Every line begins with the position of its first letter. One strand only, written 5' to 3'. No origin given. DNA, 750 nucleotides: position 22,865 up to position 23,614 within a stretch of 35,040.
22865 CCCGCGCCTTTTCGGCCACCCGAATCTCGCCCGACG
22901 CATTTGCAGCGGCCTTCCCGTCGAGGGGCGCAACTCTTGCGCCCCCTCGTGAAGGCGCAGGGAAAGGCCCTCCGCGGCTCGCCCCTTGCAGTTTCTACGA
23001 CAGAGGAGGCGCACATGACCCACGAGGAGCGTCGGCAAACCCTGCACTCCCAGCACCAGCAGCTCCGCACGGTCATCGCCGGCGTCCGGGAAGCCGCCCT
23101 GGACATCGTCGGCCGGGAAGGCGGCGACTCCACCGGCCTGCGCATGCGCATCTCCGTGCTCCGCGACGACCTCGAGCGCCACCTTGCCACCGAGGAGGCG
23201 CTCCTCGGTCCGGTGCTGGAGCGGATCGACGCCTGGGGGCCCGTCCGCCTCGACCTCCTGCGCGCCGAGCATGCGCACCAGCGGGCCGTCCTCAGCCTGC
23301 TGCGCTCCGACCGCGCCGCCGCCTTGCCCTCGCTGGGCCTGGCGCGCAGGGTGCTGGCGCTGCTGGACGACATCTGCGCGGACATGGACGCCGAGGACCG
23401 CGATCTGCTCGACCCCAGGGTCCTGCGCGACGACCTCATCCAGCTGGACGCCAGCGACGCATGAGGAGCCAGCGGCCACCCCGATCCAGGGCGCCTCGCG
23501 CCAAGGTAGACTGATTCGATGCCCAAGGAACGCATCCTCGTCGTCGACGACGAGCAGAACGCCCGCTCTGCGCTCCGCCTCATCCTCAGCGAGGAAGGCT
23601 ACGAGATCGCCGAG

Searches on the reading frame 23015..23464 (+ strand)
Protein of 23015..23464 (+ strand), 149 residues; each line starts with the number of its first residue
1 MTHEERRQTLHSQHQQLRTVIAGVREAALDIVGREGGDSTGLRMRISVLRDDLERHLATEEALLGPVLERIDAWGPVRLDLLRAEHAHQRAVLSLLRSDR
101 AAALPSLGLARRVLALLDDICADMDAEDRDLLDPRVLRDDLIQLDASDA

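Call 19: find_encoding_contigs(protein=window:23015-23464:+, flank=10000, max_places=10)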
Protein window:23015-23464:+ (149 aa): 8 contigs read that carry it; 8 places shown.
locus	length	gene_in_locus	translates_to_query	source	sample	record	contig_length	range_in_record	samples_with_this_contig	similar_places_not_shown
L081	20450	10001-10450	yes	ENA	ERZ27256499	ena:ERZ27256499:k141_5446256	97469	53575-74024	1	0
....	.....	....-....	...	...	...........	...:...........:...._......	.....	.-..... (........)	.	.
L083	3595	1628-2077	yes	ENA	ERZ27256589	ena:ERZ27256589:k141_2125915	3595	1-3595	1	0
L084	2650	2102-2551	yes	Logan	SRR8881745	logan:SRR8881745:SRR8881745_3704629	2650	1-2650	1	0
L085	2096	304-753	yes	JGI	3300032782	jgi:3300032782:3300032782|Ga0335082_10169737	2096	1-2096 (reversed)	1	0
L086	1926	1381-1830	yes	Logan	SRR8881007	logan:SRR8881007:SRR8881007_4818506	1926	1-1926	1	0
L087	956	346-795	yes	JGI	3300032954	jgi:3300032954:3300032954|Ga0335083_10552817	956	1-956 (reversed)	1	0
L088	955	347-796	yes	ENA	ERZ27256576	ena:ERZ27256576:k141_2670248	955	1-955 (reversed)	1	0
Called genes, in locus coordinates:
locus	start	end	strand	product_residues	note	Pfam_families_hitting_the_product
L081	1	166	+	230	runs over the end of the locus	PF02492:cobW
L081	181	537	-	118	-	PF01258:zf-dskA_traR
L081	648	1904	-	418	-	PF01266:DAO (weak), PF01593:Amino_oxidase, PF13450:NAD_binding_8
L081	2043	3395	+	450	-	PF04055:Radical_SAM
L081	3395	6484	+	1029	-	PF01326:PPDK_N, PF00391:PEP-utilizers, PF02896:PEP-utilizers_C, PF00582:Usp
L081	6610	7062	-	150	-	-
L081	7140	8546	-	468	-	PF00072:Response_reg, PF01078:Mg_chelatase (faint), PF00158:Sigma54_activat, PF14532:Sigma54_activ_2, PF07728:AAA_5 (weak), PF25601:AAA_lid_14, PF02954:HTH_8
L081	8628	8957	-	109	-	PF13442:Cytochrome_CBB3, PF00034:Cytochrom_C (weak)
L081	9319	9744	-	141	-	PF00582:Usp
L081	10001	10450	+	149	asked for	PF01814:Hemerythrin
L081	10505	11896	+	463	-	PF00072:Response_reg, PF00158:Sigma54_activat, PF14532:Sigma54_activ_2, PF00004:AAA (weak), PF07728:AAA_5, PF25601:AAA_lid_14, PF02954:HTH_8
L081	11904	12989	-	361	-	PF00072:Response_reg, PF13581:HATPase_c_2 (faint), PF00512:HisKA, PF02518:HATPase_c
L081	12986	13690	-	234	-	PF00072:Response_reg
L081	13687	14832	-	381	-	PF11563:Protoglobin, PF13581:HATPase_c_2 (faint), PF00512:HisKA, PF02518:HATPase_c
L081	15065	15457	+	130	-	PF00571:CBS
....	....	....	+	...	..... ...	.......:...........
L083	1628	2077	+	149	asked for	PF01814:Hemerythrin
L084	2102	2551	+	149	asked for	PF01814:Hemerythrin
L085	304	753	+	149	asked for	PF01814:Hemerythrin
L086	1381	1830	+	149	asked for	PF01814:Hemerythrin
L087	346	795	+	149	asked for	PF01814:Hemerythrin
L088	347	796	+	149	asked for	PF01814:Hemerythrin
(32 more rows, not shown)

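Call 53: search_protein_families(library=pfam, proteins=[window:23015-23461:+], max_evalue=0.00001)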
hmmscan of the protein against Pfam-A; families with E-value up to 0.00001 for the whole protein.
window:23015-23461:+ (149 aa): 1 family
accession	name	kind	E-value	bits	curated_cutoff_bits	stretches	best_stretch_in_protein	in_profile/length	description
PF01814.28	Hemerythrin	-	5.4e-10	40.3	25.3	1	8-132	4-124/127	Hemerythrin HHE cation binding domain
